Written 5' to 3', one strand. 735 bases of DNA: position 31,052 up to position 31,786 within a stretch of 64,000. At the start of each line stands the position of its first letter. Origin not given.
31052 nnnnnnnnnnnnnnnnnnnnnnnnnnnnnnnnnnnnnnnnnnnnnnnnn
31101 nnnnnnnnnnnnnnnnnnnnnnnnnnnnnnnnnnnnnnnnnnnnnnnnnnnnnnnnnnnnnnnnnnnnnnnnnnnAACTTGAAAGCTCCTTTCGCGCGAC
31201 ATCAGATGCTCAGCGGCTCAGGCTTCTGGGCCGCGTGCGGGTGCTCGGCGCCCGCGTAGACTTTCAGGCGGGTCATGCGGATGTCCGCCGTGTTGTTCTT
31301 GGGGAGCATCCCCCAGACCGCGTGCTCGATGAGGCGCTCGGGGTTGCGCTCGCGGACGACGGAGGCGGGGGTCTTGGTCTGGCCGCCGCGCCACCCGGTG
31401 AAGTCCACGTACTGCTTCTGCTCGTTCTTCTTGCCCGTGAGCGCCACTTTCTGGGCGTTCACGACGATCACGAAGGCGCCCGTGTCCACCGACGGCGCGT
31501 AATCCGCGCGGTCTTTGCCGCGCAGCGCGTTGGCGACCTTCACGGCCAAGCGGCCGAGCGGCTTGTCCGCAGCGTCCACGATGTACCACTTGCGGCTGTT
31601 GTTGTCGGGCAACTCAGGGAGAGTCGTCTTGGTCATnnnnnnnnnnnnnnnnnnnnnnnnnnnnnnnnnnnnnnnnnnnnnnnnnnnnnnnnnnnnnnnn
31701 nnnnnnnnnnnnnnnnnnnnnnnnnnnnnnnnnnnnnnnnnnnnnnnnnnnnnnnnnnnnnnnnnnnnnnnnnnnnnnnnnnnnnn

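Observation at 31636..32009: Long rplM-rpsI leader and divergent promoter region carrying the shared core motif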

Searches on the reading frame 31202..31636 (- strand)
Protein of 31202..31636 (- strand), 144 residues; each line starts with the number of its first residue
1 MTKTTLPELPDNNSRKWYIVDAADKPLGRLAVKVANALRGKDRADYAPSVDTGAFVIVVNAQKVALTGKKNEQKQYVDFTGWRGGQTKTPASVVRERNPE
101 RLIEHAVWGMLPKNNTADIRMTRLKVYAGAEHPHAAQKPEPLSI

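Call 30: find_homologous_proteins(query=window:31202-31636:-)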
Query window:31202-31636:- (144 aa): 7979 proteins with E <= 0.001 among 8000 candidates; the best 120 are listed.
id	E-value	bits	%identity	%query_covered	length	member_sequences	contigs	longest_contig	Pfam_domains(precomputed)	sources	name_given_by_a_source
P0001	4.8e-85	301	92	100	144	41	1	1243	PF00572.25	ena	-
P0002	4.8e-81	288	88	100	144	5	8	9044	PF00572.25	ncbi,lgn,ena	-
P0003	2.0e-79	282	88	100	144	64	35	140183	PF00572.25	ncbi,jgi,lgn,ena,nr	ncbi:MAG: 50S ribosomal protein L13 [Kiritimatiellae bacterium]|jgi:large subunit ribosomal protein 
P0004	1.1e-78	280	86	100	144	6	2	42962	PF00572.25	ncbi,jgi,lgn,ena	jgi:large subunit ribosomal protein L13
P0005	2.0e-78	279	86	100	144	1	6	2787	PF00572.25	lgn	-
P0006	5.9e-77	274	85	100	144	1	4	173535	PF00572.25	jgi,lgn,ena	-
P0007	1.1e-75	270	83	100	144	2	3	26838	PF00572.25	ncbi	-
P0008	9.8e-75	267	84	100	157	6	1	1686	PF00572.25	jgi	jgi:large subunit ribosomal protein L13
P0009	2.3e-74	266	82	99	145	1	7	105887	PF00572.25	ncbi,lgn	ncbi:MAG: 50S ribosomal protein L13 [Kiritimatiellia bacterium]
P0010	2.1e-71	256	79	100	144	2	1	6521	PF00572.25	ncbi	-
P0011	4.8e-62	226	70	99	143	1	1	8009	PF00572.25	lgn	-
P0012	9.3e-61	222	69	99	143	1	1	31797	PF00572.25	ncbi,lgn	-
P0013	6.0e-60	219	68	99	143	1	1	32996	PF00572.25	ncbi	-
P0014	1.6e-59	218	67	99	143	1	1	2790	PF00572.25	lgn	-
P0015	1.3e-58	215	92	74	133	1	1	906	PF00572.25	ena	-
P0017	4.5e-56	207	65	99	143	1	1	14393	PF00572.25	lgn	-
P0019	8.2e-54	199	63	99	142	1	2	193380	PF00572.25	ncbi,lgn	-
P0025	1.6e-51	192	67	90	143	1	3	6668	PF00572.25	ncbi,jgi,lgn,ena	jgi:large subunit ribosomal protein L13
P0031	8.9e-51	190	64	97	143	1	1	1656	PF00572.25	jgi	jgi:large subunit ribosomal protein L13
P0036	1.8e-50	189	61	99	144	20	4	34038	PF00572.25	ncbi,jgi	jgi:large subunit ribosomal protein L13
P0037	2.1e-50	188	61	100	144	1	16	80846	PF00572.25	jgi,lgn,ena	jgi:large subunit ribosomal protein L13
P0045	7.4e-49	183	62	97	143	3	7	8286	PF00572.25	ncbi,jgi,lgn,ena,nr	ncbi:MAG: 50S ribosomal protein L13 [Kiritimatiellae bacterium]|nr:50S ribosomal protein L13 [Kiriti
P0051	1.2e-48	183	63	94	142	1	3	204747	PF00572.25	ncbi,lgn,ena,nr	ncbi:MAG TPA: 50S ribosomal protein L13 [Kiritimatiellia bacterium]|nr:50S ribosomal protein L13 [Ki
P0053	1.6e-48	182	61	99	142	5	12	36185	PF00572.25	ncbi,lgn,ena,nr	ncbi:MAG: 50S ribosomal protein L13 [Kiritimatiellia bacterium]|nr:50S ribosomal protein L13 [Kiriti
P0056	2.0e-48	182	63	94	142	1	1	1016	PF00572.25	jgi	jgi:large subunit ribosomal protein L13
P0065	5.1e-48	181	60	99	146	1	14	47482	PF00572.25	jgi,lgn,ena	jgi:large subunit ribosomal protein L13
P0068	6.5e-48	180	61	97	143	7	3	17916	PF00572.25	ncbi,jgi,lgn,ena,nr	ncbi:MAG: 50S ribosomal protein L13 [Kiritimatiellia bacterium]|jgi:large subunit ribosomal protein 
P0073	7.0e-48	180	61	97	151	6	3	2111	PF00572.25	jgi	jgi:large subunit ribosomal protein L13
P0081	1.1e-47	180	64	92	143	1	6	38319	PF00572.25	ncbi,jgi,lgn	jgi:large subunit ribosomal protein L13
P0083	1.5e-47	179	56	99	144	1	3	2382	PF00572.25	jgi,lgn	jgi:large subunit ribosomal protein L13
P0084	1.8e-47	179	60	97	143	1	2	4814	PF00572.25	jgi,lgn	jgi:large subunit ribosomal protein L13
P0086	1.9e-47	179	56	99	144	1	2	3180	PF00572.25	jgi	jgi:large subunit ribosomal protein L13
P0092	2.6e-47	178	61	95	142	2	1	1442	PF00572.25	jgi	jgi:large subunit ribosomal protein L13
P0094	3.0e-47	178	63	92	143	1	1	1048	PF00572.25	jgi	jgi:large subunit ribosomal protein L13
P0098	3.5e-47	178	61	96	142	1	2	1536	PF00572.25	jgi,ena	jgi:large subunit ribosomal protein L13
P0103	4.3e-47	178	60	97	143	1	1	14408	PF00572.25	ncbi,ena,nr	ncbi:MAG: 50S ribosomal protein L13 [Kiritimatiellaeota bacterium]|nr:50S ribosomal protein L13 [Kir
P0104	4.3e-47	178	60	97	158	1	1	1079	PF00572.25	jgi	jgi:large subunit ribosomal protein L13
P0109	5.4e-47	177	62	97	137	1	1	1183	PF00572.25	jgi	jgi:large subunit ribosomal protein L13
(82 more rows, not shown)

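Call 31: find_encoding_contigs(protein=window:31202-31636:-, flank=10000, max_places=4)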
Protein window:31202-31636:- (144 aa): 22 contigs read that carry it; 4 places shown.
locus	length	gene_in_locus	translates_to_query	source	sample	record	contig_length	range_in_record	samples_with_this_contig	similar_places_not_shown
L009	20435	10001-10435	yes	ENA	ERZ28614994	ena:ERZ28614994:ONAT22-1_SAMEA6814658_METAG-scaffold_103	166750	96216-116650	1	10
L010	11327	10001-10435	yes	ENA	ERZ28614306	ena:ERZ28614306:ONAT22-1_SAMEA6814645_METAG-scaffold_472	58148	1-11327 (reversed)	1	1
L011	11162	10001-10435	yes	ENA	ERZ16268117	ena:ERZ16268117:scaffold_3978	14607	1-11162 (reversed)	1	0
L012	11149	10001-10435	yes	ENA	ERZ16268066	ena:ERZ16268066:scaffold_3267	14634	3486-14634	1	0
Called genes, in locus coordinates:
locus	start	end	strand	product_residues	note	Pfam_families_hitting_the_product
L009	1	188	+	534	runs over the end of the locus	PF00657:Lipase_GDSL, PF13472:Lipase_GDSL_2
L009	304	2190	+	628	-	PF21783:YNCE (faint), PF10282:Lactonase (faint), PF00400:WD40 (faint), PF14495:Cytochrom_C550 (faint), PF00034:Cytochrom_C (faint), PF03150:CCP_MauG (faint)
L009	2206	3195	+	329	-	PF21168:FkbO_Hyg5-like_N (faint), PF01042:Ribonuc_L-PSP (weak)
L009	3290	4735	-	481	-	PF07676:PD40 (faint), PF26550:Tricorn_2nd (faint)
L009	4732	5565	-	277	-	PF10672:Methyltrans_SAM, PF03602:Cons_hypoth95 (weak)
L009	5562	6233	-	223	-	PF14622:Ribonucleas_3_3, PF00636:Ribonuclease_3, PF00035:dsrm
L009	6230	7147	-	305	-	PF01145:Band_7, PF16200:Band_7_C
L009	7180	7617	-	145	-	PF01957:NfeD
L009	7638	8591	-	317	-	PF01370:Epimerase, PF04321:RmlD_sub_bind (weak), PF16363:GDP_Man_Dehyd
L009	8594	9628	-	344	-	PF01370:Epimerase, PF04321:RmlD_sub_bind, PF16363:GDP_Man_Dehyd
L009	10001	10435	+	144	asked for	PF00572:Ribosomal_L13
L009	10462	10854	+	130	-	PF00380:Ribosomal_S9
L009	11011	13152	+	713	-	PF00270:DEAD, PF00271:Helicase_C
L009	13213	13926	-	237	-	PF13145:Rotamase_2, PF13616:Rotamase_3, PF00639:Rotamase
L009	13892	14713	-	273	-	-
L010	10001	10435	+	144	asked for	PF00572:Ribosomal_L13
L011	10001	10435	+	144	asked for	PF00572:Ribosomal_L13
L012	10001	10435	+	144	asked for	PF00572:Ribosomal_L13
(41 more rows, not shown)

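Call 32: find_encoding_contigs(protein=P0003, flank=10000, max_places=4)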
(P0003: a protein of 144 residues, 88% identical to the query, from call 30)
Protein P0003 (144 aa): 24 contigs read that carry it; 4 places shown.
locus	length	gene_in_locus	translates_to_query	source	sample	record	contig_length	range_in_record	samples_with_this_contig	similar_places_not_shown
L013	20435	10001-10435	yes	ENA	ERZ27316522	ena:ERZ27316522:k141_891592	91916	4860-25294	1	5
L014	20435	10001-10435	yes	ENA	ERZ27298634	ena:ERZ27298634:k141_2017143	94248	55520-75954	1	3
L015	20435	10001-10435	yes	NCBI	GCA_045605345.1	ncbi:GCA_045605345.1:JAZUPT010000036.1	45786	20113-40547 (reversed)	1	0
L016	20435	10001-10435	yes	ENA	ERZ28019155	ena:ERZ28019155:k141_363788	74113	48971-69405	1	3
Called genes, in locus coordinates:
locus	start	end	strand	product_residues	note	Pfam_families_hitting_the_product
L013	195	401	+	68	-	-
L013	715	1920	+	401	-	PF00009:GTP_EFTU, PF03144:GTP_EFTU_D2, PF03143:GTP_EFTU_D3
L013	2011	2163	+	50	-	PF00471:Ribosomal_L33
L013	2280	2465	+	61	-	PF00584:SecE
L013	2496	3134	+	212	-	PF02357:NusG, PF00467:KOW (weak)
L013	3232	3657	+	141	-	PF03946:Ribosomal_L11_N, PF00298:Ribosomal_L11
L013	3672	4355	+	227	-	PF00687:Ribosomal_L1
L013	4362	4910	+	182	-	PF00466:Ribosomal_L10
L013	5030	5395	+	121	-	PF16320:Ribosomal_L12_N, PF00542:Ribosomal_L12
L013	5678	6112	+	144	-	-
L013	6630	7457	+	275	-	-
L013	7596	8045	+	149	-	-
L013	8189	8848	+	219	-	PF14014:DUF4230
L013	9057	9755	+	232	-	PF03458:Gly_transporter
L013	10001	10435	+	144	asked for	PF00572:Ribosomal_L13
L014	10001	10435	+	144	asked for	PF00572:Ribosomal_L13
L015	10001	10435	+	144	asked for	PF00572:Ribosomal_L13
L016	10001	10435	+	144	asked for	PF00572:Ribosomal_L13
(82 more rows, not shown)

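Call 33: find_encoding_contigs(protein=P0004, flank=10000, max_places=2)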
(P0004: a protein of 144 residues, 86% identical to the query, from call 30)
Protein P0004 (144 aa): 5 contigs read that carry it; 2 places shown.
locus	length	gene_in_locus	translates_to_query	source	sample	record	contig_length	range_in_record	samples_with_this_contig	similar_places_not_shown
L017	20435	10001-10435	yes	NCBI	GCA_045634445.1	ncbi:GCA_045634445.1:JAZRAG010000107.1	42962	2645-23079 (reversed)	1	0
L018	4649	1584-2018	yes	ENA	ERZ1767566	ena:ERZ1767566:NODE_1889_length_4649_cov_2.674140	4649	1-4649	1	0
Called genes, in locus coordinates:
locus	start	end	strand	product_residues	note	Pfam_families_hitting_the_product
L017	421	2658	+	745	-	PF02901:PFL-like, PF01228:Gly_radical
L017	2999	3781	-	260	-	PF01223:Endonuclease_NS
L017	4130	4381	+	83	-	PF13183:Fer4_8 (faint), PF12797:Fer4_2 (weak), PF00037:Fer4 (weak), PF12837:Fer4_6 (weak), PF13237:Fer4_10, PF14697:Fer4_21 (weak), PF12838:Fer4_7, PF13187:Fer4_9 (weak), +2 more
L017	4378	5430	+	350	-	PF01855:POR_N, PF02780:Transketolase_C (weak), PF17147:PFOR_II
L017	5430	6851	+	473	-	PF02775:TPP_enzyme_C, PF01558:POR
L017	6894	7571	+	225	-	PF02142:MGS, PF01808:AICARFT_IMPCHas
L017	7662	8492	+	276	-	PF02811:PHP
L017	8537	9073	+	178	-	PF02525:Flavodoxin_2, PF03358:FMN_red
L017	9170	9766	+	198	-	PF01914:MarC, PF03741:TerC (faint)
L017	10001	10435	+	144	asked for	PF00572:Ribosomal_L13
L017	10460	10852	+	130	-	PF00380:Ribosomal_S9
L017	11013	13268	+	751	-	PF00270:DEAD, PF00271:Helicase_C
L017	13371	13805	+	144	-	-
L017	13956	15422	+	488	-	PF08797:HIRAN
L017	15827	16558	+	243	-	PF14848:HU-DNA_bdg, PF18291:HU-HIG (weak)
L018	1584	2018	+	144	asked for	PF00572:Ribosomal_L13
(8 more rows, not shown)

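Call 34: find_encoding_contigs(protein=P0006, flank=10000, max_places=2)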
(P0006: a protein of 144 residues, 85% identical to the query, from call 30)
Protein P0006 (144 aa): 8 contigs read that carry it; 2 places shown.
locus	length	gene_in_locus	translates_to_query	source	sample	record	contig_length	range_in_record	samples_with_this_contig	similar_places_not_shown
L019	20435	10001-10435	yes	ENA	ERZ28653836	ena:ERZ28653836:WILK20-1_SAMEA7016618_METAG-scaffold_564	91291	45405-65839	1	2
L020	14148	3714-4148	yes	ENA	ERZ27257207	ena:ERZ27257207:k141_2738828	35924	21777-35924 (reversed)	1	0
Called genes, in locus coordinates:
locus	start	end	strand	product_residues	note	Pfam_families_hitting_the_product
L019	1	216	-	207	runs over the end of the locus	PF07589:PEP_exosort_dom (weak)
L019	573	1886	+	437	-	PF01595:CNNM, PF03471:CorC_HlyC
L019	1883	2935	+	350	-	PF01595:CNNM, PF00571:CBS (weak)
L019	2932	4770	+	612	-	PF00728:Glyco_hydro_20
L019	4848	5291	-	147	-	PF02580:Tyr_Deacylase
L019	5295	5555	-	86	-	-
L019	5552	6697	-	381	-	PF00091:Tubulin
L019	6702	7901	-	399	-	PF11104:PilM_2, PF02491:SHS2_FTSA (weak), PF06723:MreB_Mbl (weak), PF14450:FtsA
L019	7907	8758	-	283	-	PF08478:POTRA_1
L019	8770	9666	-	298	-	PF01820:Dala_Dala_lig_N (weak), PF02655:ATP-grasp_3 (weak), PF07478:Dala_Dala_lig_C, PF13535:ATP-grasp_4 (faint)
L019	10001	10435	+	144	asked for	PF00572:Ribosomal_L13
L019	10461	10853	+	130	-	PF00380:Ribosomal_S9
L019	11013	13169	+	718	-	PF00270:DEAD, PF00271:Helicase_C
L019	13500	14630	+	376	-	PF03462:PCRF, PF00472:RF-1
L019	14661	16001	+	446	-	PF01704:UDPGP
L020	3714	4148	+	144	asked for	PF00572:Ribosomal_L13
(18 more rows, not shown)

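Call 35: find_encoding_contigs(protein=P0007, flank=10000, max_places=2)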
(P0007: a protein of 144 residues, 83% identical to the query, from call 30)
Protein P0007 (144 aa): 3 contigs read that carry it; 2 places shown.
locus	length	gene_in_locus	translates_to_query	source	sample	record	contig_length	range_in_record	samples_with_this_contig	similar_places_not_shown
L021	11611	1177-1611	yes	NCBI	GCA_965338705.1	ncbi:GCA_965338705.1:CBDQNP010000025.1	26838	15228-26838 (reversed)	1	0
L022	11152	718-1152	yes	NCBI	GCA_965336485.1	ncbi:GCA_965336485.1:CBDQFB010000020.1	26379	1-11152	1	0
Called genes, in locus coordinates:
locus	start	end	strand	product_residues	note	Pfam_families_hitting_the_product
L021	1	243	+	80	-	?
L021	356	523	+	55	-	-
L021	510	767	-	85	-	-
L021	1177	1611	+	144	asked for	PF00572:Ribosomal_L13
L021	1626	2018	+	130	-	PF00380:Ribosomal_S9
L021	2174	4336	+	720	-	PF00270:DEAD, PF00271:Helicase_C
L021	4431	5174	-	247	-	PF00849:PseudoU_synth_2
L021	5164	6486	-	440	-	PF08245:Mur_ligase_M, PF27239:FOL3_C, PF02875:Mur_ligase_C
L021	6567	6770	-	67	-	-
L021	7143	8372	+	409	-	PF28597:T2SSF_N, PF00482:T2SSF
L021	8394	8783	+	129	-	PF07963:N_methyl (weak), PF08334:T2SSG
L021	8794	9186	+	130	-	PF08334:T2SSG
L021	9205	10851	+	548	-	PF00485:PRK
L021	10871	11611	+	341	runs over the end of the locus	PF03331:LpxC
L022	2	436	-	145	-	?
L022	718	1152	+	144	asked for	PF00572:Ribosomal_L13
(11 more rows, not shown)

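Call 36: find_encoding_contigs(protein=P0009, flank=10000, max_places=2)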
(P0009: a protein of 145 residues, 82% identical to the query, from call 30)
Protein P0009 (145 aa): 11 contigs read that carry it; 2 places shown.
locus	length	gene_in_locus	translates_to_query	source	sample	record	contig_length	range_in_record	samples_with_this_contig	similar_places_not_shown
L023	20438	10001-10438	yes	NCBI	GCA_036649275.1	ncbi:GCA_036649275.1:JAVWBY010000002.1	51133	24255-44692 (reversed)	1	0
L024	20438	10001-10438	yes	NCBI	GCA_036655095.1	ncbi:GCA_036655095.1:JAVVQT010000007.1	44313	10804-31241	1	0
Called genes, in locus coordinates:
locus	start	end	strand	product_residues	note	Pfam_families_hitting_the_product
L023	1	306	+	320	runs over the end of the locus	PF11858:DUF3378 (weak), PF01351:RNase_HII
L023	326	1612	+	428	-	PF00275:EPSP_synthase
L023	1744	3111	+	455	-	PF00365:PFK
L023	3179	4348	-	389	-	PF00266:Aminotran_5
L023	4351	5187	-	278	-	PF01592:NifU_N, PF04324:Fer2_BFD, PF01106:NifU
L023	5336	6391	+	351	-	PF06723:MreB_Mbl, PF00022:Actin (faint), PF00012:HSP70, PF11104:PilM_2 (faint), PF14450:FtsA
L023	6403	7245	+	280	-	PF04085:MreC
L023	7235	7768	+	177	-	-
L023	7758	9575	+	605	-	PF03717:PBP_dimer, PF00905:Transpeptidase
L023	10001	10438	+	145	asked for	PF00572:Ribosomal_L13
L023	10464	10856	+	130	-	PF00380:Ribosomal_S9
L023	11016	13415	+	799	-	PF00270:DEAD, PF04851:ResIII (faint), PF00271:Helicase_C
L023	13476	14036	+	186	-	PF12464:Mac, PF00132:Hexapep, PF14602:Hexapep_2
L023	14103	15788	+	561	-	PF02502:LacAB_rpiB, PF00464:SHMT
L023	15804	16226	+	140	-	PF08334:T2SSG (weak)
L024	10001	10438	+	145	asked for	PF00572:Ribosomal_L13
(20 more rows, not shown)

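Call 39: find_encoding_contigs(protein=P0010, flank=5000, max_places=1)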
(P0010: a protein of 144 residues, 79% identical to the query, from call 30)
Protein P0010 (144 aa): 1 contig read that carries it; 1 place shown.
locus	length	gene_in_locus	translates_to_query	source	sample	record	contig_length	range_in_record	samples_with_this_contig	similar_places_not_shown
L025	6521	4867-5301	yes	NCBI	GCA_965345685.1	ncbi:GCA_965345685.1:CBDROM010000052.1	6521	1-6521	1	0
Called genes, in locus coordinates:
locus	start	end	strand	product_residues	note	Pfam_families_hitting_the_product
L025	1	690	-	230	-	?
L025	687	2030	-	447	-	PF00158:Sigma54_activat (faint), PF01078:Mg_chelatase (faint), PF05496:RuvB_N, PF13191:AAA_16 (faint), PF00004:AAA, PF07728:AAA_5, PF16193:AAA_assoc_2, PF12002:MgsA_C, +1 more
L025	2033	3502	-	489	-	PF02554:CstA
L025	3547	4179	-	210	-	PF02581:TMP-TENI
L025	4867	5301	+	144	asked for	PF00572:Ribosomal_L13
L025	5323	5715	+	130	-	PF00380:Ribosomal_S9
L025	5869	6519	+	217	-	?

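Call 40: find_encoding_contigs(protein=P0012, flank=5000, max_places=1)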
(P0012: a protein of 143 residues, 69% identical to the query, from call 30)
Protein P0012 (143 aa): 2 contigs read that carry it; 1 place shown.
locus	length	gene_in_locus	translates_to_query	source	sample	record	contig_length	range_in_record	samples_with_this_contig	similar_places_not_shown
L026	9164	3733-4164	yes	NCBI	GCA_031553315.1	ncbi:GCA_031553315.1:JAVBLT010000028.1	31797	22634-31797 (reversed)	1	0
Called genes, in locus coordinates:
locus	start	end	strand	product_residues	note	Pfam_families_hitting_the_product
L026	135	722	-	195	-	PF12464:Mac, PF00132:Hexapep, PF14602:Hexapep_2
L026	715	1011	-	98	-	-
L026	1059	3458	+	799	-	PF12971:NAGLU_N (weak), PF05089:NAGLU, PF12972:NAGLU_C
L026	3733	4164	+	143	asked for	PF00572:Ribosomal_L13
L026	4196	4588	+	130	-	PF00380:Ribosomal_S9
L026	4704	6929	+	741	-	PF00270:DEAD, PF04851:ResIII (faint), PF00271:Helicase_C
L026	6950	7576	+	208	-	PF01557:FAA_hydrolase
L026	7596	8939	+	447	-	PF00501:AMP-binding, PF14535:AMP-binding_C_2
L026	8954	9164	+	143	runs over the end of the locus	PF01842:ACT (weak), PF13291:ACT_4 (faint), PF19571:ACT_8, PF22629:ACT_AHAS_ss (weak)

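Call 41: find_encoding_contigs(protein=P0019, flank=5000, max_places=1)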
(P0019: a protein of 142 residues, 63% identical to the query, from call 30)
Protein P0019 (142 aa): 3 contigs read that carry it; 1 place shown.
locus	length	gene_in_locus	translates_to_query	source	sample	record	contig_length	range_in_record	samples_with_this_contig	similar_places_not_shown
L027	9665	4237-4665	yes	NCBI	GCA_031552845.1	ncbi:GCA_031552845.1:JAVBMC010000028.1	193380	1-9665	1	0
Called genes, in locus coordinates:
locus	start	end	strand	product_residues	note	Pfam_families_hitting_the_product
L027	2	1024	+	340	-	?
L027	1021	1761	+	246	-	-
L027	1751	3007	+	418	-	-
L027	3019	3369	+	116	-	-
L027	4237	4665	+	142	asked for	PF00572:Ribosomal_L13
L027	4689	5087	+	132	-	PF00380:Ribosomal_S9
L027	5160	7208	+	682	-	PF00270:DEAD, PF00271:Helicase_C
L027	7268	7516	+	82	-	PF01192:RNA_pol_Rpb6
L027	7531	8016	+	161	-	PF01668:SmpB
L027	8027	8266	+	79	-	PF02416:TatA_B_E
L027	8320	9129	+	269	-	PF01026:TatD_DNase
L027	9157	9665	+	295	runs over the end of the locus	PF01040:UbiA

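Call 42: find_encoding_contigs(protein=P0037, flank=5000, max_places=1)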
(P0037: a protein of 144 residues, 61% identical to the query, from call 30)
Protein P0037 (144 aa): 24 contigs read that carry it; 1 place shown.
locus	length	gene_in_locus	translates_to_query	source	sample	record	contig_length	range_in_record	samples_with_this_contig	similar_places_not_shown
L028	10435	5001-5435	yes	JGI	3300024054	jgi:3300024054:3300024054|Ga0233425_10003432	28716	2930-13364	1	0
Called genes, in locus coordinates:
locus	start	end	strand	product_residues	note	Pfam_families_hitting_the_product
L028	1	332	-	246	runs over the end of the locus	PF00005:ABC_tran, PF13304:AAA_21 (faint)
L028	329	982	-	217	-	PF02687:FtsX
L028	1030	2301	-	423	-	PF08239:SH3_3 (weak)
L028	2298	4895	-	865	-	PF13584:BatD (weak)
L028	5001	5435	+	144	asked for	PF00572:Ribosomal_L13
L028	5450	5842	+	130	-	PF00380:Ribosomal_S9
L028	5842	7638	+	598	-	PF00270:DEAD, PF00271:Helicase_C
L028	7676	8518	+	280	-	PF01026:TatD_DNase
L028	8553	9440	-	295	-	-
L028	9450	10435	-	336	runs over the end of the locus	PF11858:DUF3378 (weak), PF01351:RNase_HII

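Call 52: find_encoding_contigs(protein=P0011, flank=3000, max_places=1)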
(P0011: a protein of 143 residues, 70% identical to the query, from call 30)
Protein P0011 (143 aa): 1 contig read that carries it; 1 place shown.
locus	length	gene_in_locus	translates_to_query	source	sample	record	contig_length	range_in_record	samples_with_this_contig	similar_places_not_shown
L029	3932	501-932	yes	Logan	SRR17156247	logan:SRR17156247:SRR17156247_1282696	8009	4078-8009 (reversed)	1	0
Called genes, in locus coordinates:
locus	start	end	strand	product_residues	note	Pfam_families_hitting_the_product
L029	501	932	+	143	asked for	PF00572:Ribosomal_L13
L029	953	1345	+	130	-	PF00380:Ribosomal_S9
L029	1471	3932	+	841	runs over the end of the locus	PF00270:DEAD, PF04851:ResIII (faint), PF00271:Helicase_C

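Call 53: find_encoding_contigs(protein=P0017, flank=3000, max_places=1)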
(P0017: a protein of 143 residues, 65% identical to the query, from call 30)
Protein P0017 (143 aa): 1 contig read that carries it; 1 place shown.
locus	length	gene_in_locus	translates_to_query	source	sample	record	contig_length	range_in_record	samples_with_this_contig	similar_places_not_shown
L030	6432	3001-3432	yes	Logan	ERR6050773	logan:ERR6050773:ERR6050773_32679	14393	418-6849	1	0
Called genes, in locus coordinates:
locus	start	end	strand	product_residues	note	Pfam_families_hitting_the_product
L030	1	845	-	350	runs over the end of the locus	-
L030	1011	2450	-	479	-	PF03629:SASA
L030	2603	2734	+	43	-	-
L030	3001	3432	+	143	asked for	PF00572:Ribosomal_L13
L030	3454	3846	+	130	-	PF00380:Ribosomal_S9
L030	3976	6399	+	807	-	PF00270:DEAD, PF00271:Helicase_C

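Call 79: search_protein_families(library=ncbifam, proteins=[window:31202-31636:-], max_evalue=0.00001)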
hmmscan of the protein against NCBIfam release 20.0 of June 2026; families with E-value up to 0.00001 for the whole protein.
window:31202-31636:- (144 aa): 3 families
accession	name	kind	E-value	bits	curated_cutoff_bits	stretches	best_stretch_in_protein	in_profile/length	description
TIGR01066.1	rplM_bact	equivalog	7.1e-51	171.7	93.05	1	8-143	5-140/141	50S ribosomal protein L13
NF005004.0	PRK06394.1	equivalog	3e-13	50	146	1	15-131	4-110/149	50S ribosomal protein L13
TIGR01077.1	L13_A_E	equivalog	3e-12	47.1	98.9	1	19-136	2-108/141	50S ribosomal protein L13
